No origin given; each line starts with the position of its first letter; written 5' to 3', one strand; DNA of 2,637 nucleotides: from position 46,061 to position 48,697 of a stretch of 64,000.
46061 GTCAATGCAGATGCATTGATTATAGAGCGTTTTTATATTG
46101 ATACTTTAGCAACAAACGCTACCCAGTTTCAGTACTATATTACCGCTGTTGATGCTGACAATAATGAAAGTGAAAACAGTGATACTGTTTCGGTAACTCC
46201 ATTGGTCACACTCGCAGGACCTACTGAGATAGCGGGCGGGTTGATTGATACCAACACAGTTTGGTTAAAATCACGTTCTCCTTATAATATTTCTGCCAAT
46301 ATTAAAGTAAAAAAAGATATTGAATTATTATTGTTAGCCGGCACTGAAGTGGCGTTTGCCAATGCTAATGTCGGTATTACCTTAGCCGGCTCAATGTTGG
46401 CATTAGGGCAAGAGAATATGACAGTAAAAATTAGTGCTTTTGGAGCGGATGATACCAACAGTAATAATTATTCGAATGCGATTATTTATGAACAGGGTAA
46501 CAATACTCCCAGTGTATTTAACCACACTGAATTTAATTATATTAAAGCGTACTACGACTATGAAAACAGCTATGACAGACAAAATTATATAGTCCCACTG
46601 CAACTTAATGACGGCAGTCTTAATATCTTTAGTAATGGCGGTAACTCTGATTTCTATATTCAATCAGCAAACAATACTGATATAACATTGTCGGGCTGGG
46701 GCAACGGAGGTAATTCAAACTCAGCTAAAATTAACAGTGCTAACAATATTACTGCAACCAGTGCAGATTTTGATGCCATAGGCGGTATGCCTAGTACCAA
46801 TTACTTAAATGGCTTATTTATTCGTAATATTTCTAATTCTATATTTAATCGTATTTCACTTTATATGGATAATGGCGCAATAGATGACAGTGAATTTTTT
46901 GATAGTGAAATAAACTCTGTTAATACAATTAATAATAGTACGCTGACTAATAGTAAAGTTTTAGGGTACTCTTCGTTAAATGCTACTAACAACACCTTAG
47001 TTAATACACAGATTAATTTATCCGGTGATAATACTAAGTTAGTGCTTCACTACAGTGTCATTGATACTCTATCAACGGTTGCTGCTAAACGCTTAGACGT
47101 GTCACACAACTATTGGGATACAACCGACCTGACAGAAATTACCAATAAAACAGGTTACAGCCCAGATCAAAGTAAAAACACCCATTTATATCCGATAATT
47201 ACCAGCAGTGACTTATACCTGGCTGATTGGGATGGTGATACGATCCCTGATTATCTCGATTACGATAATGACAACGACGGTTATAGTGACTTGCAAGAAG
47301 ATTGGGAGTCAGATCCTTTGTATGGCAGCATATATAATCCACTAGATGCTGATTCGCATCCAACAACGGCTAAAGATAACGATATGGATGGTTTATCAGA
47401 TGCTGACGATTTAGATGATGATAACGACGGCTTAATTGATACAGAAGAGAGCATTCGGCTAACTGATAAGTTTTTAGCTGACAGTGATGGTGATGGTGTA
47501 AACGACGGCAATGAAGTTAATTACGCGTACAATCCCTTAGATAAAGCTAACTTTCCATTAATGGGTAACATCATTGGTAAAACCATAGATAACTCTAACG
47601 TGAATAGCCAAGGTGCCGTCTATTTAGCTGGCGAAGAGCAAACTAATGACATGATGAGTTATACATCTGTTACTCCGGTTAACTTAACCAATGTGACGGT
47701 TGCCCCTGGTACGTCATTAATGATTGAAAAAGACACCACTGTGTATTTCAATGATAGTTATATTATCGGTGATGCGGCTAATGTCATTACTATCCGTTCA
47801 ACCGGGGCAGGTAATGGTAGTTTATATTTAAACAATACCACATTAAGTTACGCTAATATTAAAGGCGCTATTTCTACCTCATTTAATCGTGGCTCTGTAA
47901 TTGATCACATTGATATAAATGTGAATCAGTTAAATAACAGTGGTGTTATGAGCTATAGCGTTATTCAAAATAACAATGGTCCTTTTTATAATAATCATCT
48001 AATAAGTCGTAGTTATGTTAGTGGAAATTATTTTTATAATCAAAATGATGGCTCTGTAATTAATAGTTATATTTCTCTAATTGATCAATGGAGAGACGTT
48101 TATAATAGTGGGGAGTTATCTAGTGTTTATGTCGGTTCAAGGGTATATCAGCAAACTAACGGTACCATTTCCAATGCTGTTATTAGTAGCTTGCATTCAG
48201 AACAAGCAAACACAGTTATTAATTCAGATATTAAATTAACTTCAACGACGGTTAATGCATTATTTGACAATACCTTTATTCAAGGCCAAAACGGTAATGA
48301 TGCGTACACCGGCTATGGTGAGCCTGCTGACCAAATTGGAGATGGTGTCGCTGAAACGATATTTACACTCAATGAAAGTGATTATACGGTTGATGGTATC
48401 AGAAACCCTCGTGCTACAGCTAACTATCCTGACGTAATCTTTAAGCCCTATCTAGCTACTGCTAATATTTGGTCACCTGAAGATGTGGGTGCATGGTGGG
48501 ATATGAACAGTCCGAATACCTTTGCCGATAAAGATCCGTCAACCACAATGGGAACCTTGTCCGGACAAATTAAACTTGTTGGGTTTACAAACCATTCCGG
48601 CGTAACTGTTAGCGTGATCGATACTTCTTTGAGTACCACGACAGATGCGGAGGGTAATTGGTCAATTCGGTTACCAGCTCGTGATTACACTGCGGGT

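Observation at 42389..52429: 3,346-residue lipoprotein with an unusual composite architecture (candidate novel surface system)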

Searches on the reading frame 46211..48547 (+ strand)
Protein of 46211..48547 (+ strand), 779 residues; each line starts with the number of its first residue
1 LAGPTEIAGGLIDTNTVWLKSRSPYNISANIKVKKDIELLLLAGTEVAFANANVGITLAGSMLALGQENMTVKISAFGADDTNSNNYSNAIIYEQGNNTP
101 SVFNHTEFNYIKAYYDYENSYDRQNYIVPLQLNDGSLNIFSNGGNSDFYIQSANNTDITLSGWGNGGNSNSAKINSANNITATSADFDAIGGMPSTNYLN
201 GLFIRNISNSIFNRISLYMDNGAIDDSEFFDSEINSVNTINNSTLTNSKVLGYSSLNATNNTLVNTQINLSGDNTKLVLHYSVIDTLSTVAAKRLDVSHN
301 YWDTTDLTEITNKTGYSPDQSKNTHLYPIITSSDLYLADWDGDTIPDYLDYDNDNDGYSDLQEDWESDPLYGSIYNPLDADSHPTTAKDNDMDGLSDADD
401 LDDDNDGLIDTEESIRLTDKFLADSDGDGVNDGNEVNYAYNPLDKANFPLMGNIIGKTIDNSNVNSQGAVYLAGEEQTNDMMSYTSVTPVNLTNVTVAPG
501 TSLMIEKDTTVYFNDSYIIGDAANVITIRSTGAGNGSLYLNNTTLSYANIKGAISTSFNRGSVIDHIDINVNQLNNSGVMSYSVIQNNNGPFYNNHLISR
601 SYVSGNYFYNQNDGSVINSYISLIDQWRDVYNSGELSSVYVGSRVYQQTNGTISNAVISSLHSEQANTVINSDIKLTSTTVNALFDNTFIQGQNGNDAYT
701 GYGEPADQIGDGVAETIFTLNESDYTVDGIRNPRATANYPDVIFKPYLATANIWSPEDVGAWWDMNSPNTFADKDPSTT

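Call 13: find_homologous_proteins(query=window:46211-48547:+)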
Query window:46211-48547:+ (779 aa): 39 proteins with E <= 0.001 among 8000 candidates.
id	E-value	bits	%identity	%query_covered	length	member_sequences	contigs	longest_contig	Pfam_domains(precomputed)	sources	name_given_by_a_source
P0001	2.9e-191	656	55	73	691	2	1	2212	-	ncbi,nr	ncbi:MAG: hypothetical protein P8M49_13800, partial [Thalassotalea sp.]|nr:hypothetical protein [Tha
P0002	8.9e-190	651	47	100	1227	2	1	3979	-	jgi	jgi:hypothetical protein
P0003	4.9e-184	632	48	96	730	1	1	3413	PF18884.6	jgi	-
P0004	2.6e-161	557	50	73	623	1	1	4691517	-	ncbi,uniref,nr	ncbi:hypothetical protein [Psychrosphaera algicola]|uniref:Uncharacterized protein n=1 Tax=Psychrosp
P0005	1.5e-134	468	39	99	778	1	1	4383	-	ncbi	-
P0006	6.1e-119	417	37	99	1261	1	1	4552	-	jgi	-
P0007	7.5e-103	363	44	65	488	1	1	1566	-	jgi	jgi:hypothetical protein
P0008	6.8e-72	261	36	61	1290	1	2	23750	PF13620.13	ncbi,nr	ncbi:hypothetical protein KJ877_03790 [bacterium]|nr:hypothetical protein [bacterium] MBU1991237.1 h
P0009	1.5e-15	75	40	13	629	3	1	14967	PF00691.26,PF18884.6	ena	-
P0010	2.5e-14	71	45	9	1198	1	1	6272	PF07691.18,PF18884.6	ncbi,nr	ncbi:MAG: hypothetical protein D6717_05720 [Gammaproteobacteria bacterium]|nr:MAG: hypothetical prot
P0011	4.1e-10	57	54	4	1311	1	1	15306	PF00754.32,PF22633.4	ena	-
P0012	2.9e-9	54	38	16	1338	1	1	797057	PF18483.9,PF18962.8,PF00139.27,PF18884.6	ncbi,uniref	ncbi:T9SS type A sorting domain-containing protein [Saccharicrinis sp. FJH62]|uniref:lectin-like dom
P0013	5.7e-9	53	39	13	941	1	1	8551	PF14252.12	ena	-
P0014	1.5e-8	52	44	8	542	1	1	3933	PF00052.25,PF18884.6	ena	-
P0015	2.6e-8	51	43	12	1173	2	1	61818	-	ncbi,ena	-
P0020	2.4e-6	44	38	18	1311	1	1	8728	PF14312.13,PF00059.28,PF18998.7,PF18884.6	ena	-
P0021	3.1e-6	44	47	14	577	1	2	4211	PF18884.6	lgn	-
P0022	1.5e-5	42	45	14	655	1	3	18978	PF18884.6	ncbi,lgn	ncbi:MAG: hypothetical protein ABMA64_03890 [Myxococcota bacterium]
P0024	2.1e-5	41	49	8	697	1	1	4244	PF00149.34,PF18884.6,PF16656.12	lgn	-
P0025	2.3e-5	41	53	5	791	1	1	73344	PF00404.25,PF18884.6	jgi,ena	-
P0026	4.3e-5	40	40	18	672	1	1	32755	PF18884.6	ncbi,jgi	-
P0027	6.0e-5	40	34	15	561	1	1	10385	PF18884.6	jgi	jgi:hypothetical protein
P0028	6.4e-5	40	50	9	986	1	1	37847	PF02838.21,PF18884.6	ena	-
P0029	6.5e-5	40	39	16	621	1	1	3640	PF18884.6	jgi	jgi:hypothetical protein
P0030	6.9e-5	40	37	19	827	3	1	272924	PF18884.6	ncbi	ncbi:MAG: hypothetical protein ACTHOM_09985, partial [Allomuricauda sp.]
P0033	1.6e-4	38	46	5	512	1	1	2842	PF18884.6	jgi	jgi:hypothetical protein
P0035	3.0e-4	37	39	10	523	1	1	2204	PF18884.6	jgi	jgi:hypothetical protein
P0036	5.1e-4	37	47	10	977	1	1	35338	PF18884.6,PF19077.7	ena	-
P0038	7.3e-4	36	39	16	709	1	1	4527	PF18884.6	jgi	jgi:hypothetical protein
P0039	9.4e-4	36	43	8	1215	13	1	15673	PF25374.1,PF23592.1,PF00028.24,PF18884.6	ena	-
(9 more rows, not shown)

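Call 26: find_related_loci(query=A1, collection=genome_contigs, flank=10000)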
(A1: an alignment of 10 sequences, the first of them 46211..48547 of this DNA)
Query A1 (779 aa) in genome_contigs; peptide patterns used: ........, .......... (x = any residue, [..] = any of these).
600 stretches matched a pattern (row limit reached: there are more); 37 encode a relative of the query (tblastn E <= 1e-3); 37 distinct loci.
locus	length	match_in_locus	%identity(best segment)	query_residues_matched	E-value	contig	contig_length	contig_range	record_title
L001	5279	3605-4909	39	1-459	2e-59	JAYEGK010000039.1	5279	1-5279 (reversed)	MAG: Campylobacterota bacterium isolate MAG248 MAG248_39, whole genome shotgun sequence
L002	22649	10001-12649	38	335-468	2e-10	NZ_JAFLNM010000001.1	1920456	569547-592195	Flagellimonas profundi strain BC31-3-A3 NODE_1_length_1920456_cov_46.624319, whole genome shotgun sequence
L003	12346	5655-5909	42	338-432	1e-8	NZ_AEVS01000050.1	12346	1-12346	Vibrio brasiliensis LMG 20546 VIBR0546_23, whole genome shotgun sequence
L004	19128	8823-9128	42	338-434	8e-11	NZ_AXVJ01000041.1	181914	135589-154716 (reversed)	Runella limosa DSM 17973 K339DRAFT_scaffold00013.13_C, whole genome shotgun sequence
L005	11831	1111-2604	42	347-444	3e-8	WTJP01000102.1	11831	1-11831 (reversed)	MAG: Candidatus Arcticimaribacter sp. isolate PL36330bin_11 NODE_2323_length_11831_cov_34.776919, whole genome shotgun s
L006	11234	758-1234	40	283-435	3e-8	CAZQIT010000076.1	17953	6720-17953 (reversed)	MAG TPA_asm: uncultured Nitrospirota bacterium isolate binchicken_co203_446 genome assembly, contig: k141_3773101, whole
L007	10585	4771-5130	37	317-432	5e-7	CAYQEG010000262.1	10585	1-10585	MAG TPA_asm: uncultured Rickettsiales bacterium isolate SRP077602_co5_496 genome assembly, contig: NODE_26974_length_105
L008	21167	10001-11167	38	326-430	8e-7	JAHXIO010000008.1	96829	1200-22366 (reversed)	MAG: Candidatus Thiodiazotropha sp. (ex Monitilora ramsayi) isolate L094_Th1 c_000000000011, whole genome shotgun sequen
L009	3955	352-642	35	339-437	1e-6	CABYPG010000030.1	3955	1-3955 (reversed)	MAG: uncultured Bacteroidetes bacterium isolate AG-894-L18 genome assembly, contig: AG-894-L18_NODE_30, whole genome sho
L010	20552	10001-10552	39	336-437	2e-6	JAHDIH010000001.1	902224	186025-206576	MAG: Deltaproteobacteria bacterium isolate MAG-89 RZ_1, whole genome shotgun sequence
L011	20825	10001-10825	37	352-448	2e-6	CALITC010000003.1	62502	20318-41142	MAG: uncultured Patescibacteria group bacterium isolate R4_Bin_METABAT__121_1 genome assembly, contig: c_000002277717, w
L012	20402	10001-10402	34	339-439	2e-6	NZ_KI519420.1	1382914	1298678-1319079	Runella limosa DSM 17973 K339DRAFT_scaffold00001.1, whole genome shotgun sequence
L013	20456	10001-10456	32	330-448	5e-6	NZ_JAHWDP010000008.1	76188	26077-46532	Halomarinibacterium sedimenti strain CAU 1614 contig8, whole genome shotgun sequence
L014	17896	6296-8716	36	335-443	3e-6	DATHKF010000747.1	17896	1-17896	MAG TPA_asm: Bacteroidia bacterium isolate SMAG_U12573 k141_244221, whole genome shotgun sequence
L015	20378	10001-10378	35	337-442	8e-6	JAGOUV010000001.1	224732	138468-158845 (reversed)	Candidatus Gracilibacteria bacterium isolate Gw_Eff_bin_522 Gw_Eff_35_length_224732_cov_17.324022, whole genome shotgun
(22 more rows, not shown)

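Call 32: predict_structure(alignment_id=A1)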
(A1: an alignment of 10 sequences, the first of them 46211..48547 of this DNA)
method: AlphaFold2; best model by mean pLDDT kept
length: 779 residues; sequences in the alignment: 10
mean_pLDDT: 72.3   pTM: 0.45
mean pLDDT of the five models: 72.3, 71.1, 70.1, 68.9, 66.7
residues with pLDDT >= 90: 183; 70-90: 316; 50-70: 94; < 50: 186
segments of 3 or more residues with pLDDT < 50: 80-87, 143-146, 164-169, 187-200, 315-340, 344-346, 348-396, 416-435, 737-739, 741-779
pLDDT, mean of each block of 10 residues (from residue 1): 69 78 79 89 87 82 91 74 53 88 91 82 82 88 61 91 47 88 62 40 89 86 95 90 95 87 91 75 79 65 56 48 35 43 47 41 37 37 39 44 49 48 44 54 67 89 84 70 67 94 89 95 86 86 92 85 88 91 81 92 87 89 81 91 86 87 82 84 84 76 64 71 82 61 36 42 44 38
secondary structure, 60 per line:
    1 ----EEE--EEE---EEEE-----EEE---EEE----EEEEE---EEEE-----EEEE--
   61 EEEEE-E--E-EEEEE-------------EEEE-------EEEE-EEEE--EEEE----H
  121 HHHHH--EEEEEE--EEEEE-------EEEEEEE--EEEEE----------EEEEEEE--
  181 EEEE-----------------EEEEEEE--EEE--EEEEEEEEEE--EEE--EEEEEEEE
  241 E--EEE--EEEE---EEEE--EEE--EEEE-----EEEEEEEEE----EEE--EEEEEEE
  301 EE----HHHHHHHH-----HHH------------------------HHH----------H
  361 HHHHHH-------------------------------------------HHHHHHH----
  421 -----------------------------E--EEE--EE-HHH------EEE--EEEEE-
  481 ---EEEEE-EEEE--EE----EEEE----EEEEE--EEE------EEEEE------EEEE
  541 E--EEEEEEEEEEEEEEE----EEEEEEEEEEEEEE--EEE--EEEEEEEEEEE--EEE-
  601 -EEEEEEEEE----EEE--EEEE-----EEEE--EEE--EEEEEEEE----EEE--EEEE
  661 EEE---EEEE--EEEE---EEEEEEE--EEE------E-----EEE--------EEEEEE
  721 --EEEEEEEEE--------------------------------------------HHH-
elements in order (helices of 4 or more, strands of 3 or more residues): E5-7 E10-12 E16-19 E25-27 E31-33 E38-42 E46-49 E55-58 E61-65 E72-76 E90-93 E101-104 E106-109 E112-115 H120-125 E128-133 E136-140 E148-154 E157-161 E172-178 E181-184 E202-208 E211-213 E216-225 E228-230 E233-241 E244-246 E249-252 E256-259 E262-264 E267-270 E276-284 E289-291 E294-302 H307-314 H360-366 H410-416 E453-455 E470-472 E475-479 E484-488 E490-493 E502-505 E510-514 E517-519 E526-530 E537-541 E544-558 E563-576 E579-581 E584-594 E597-599 E602-610 E615-617 E620-623 E629-632 E635-637 E640-647 E652-654 E657-663 E667-670 E673-676 E680-686 E689-691 E704-706 E715-720 E723-731
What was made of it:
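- Checked: Both Asn-rich stretches fold as beta-solenoids in AlphaFold2, with most blocks at pLDDT 80-95 (call 32).
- The C-terminal half is two beta-solenoids separated by a low-confidence Asp-rich segment (call 32).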

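Call 35: fold_search(model_id=the predicted structure, library=pdb)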
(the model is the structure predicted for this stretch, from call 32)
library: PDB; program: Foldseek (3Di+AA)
matches with E <= 10: 312; with E <= 0.001: 7
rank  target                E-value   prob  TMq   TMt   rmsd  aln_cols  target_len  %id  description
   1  7ko9                  6.7e-06  1.00  0.15  0.19  20.8       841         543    9  Crystal structure of antigen 43 from uropathogenic Escherichia coli UTI89 (released 2022-03-09)
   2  7koh_C                1.4e-05  1.00  0.17  0.22  19.8       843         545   10  Crystal structure of antigen 43 from Escherichia coli EDL933 (released 2022-03-09)
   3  7koh_B                2.5e-05  1.00  0.18  0.24  20.5       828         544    9  Crystal structure of antigen 43 from Escherichia coli EDL933 (released 2022-03-09)
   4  5gkd_A                5.0e-04  0.84  0.16  0.17  27.8       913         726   10  Structure of PL6 family alginate lyase AlyGC (released 2017-02-08)
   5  7koh_A                5.3e-04  0.96  0.16  0.21  20.7       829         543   10  Crystal structure of antigen 43 from Escherichia coli EDL933 (released 2022-03-09)
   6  8bwk_C                5.3e-04  0.84  0.18  0.19  28.5       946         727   10  Metagenomic derived PL6 alginate lyase (released 2023-12-20)
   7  7koh_D                6.3e-04  0.92  0.16  0.21  21.1       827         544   10  Crystal structure of antigen 43 from Escherichia coli EDL933 (released 2022-03-09)
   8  8bwk_B                1.2e-03  0.69  0.17  0.18  31.3       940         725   11  Metagenomic derived PL6 alginate lyase (released 2023-12-20)
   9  7kob                  1.5e-03  0.94  0.15  0.27  21.2       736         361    9  Crystal structure of antigen 43b from Escherichia coli CFT073 (released 2022-03-09)
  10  5gkq_A                2.2e-03  0.80  0.17  0.18  26.6       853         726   10  Structure of PL6 family alginate lyase AlyGC mutant-R241A (released 2017-02-08)
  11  4kh3                  9.6e-03  0.84  0.16  0.24  19.5       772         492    9  Structure of a bacterial self-associating protein (released 2014-01-15)
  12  8bwk_D                1.0e-02  0.33  0.15  0.16  26.9       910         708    9  Metagenomic derived PL6 alginate lyase (released 2023-12-20)
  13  8bwk_A                1.1e-02  0.35  0.15  0.16  29.1       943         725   10  Metagenomic derived PL6 alginate lyase (released 2023-12-20)
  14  4q1q_A                1.9e-02  0.99  0.15  0.34  12.0       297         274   11  Crystal structure of TibC-catalyzed hyper-glycosylated TibA55-350 fragment (released 2014-09-17)
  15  5w6f_A                2.4e-02  0.21  0.09  0.11  24.5       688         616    8  Crystal structure of Bacteriophage CBA120 tailspike protein 3 (TSP3, orf212) (released 2018-10-24)
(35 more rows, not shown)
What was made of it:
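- On Right-handed parallel beta-helix families (Pfam Beta_helix, NosD, pectate lyase): The fold class is supported by AlphaFold2 and Foldseek (calls 32, 35).
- Closest known: Antigen 43 and other self-associating autotransporters. Same: It is the best structural match for the beta-helices (7ko9, E=6.7e-6, call 35).
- Closest known: PL6 alginate lyases with two beta-helix domains. Same: They have two consecutive right-handed beta-helices, depend on Ca2+, and come from marine bacteria (call 35).
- The best Foldseek hit is the self-associating adhesin Ag43, E=6.7e-6 (call 35). The beta-helix fold is also the fold of many polysaccharide lyases and hydrolases, and PL6 alginate lyases appear among the Foldseek hits (call 35). 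It also lists phage tailspikes, a polygalacturonase, the RbmB lyase and the AlgG epimerase (call 35).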

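Call 38: search_protein_representatives(alignment_id=A1)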
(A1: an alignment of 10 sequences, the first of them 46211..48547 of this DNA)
Query: 10 sequences, 778 profile positions. Proteins with E-value up to 0.001 (for the whole library): 29564; up to 1e-10: 5841; up to 1e-30: 601. The best 150 are listed.
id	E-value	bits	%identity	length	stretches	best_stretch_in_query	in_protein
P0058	0.0e+00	1849.9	-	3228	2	4-776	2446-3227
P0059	0.0e+00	1633.9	-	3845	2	3-774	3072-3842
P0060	0.0e+00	1633.8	-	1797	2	3-777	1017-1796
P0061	0.0e+00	1301.7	-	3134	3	2-776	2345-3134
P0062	2.3e-290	982.1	-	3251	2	3-770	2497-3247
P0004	7.7e-262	887.7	-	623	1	187-777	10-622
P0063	4.7e-254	862.0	-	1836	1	3-777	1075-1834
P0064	6.8e-231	785.4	-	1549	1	3-633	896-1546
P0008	7.5e-228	775.4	-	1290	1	3-776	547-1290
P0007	3.2e-218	743.5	-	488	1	284-776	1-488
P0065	6.9e-192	656.4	-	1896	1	4-776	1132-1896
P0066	1.0e-183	629.4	-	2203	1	2-776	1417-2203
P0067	2.1e-179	615.2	-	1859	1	3-777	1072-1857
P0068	1.6e-169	582.5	-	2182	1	2-776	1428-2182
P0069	3.0e-153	528.7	-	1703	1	4-776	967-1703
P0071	2.1e-145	502.7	-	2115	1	5-777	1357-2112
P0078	4.1e-117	409.1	-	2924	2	4-763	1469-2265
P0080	7.9e-114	398.3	-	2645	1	3-762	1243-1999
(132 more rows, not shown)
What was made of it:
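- The family is patchy and rare, at about 30 clusters (call 38).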

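Call 41: find_encoding_contigs(protein=P0008, flank=10000, max_places=3)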
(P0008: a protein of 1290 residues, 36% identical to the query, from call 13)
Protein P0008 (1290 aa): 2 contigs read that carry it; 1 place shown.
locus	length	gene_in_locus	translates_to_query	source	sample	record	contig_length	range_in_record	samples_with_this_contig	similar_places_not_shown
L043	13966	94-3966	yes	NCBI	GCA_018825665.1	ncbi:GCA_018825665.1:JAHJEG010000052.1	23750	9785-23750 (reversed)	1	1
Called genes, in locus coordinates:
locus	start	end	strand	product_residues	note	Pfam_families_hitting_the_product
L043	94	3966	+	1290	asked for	PF13620:CarboxypepD_reg (faint)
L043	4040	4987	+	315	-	-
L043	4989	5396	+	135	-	-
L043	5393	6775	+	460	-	PF00082:Peptidase_S8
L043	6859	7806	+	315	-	PF20030:bpMoxR, PF00004:AAA (faint), PF07726:AAA_3, PF07728:AAA_5, PF17863:AAA_lid_2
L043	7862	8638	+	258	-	PF01882:DUF58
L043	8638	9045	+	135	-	PF01708:Gemini_mov (faint)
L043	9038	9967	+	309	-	PF00092:VWA, PF13519:VWA_2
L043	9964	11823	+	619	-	PF13519:VWA_2, PF13432:TPR_16 (weak), PF00515:TPR_1 (weak)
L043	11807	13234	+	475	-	PF13584:BatD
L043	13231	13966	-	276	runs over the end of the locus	PF03446:NAD_binding_2 (weak), PF03807:F420_oxidored, PF02153:PDH_N, PF20463:PDH_C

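Call 42: find_encoding_contigs(protein=P0004, flank=10000, max_places=3)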
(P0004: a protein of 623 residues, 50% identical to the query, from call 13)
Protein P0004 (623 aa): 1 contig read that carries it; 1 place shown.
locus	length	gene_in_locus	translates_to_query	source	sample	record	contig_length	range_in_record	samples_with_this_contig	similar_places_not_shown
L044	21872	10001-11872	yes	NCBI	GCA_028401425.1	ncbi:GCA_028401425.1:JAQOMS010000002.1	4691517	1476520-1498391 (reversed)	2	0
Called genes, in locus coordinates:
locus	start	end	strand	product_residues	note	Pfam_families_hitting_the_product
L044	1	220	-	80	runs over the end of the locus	-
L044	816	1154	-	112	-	PF13808:DDE_Tnp_1_assoc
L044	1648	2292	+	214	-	-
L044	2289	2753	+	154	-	-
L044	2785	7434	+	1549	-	PF09430:EMC7_beta-sandw (faint), PF13620:CarboxypepD_reg (weak), PF17210:SdrD_B (faint), PF22904:NOMO1-like_2nd (faint), PF13620:CarboxypepD_reg, PF13715:CarbopepD_reg_2, PF13620:CarboxypepD_reg (weak)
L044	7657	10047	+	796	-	PF13620:CarboxypepD_reg (faint)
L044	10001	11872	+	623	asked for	-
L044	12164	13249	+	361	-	PF01751:Toprim, PF01131:Topoisom_bac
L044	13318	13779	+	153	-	PF01131:Topoisom_bac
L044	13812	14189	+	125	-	PF01131:Topoisom_bac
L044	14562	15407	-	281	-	PF01443:Viral_helicase1 (weak), PF13538:UvrD_C_2 (weak)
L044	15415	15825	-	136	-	-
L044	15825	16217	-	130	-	PF08378:NERD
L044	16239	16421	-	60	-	-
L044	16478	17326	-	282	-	-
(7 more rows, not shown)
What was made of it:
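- In Psychrosphaera algicola the homologue is split into five ORFs (call 42). In the P. algicola record the neighbouring topoisomerase gene is also fragmented, which points to assembly errors in that record (call 42).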
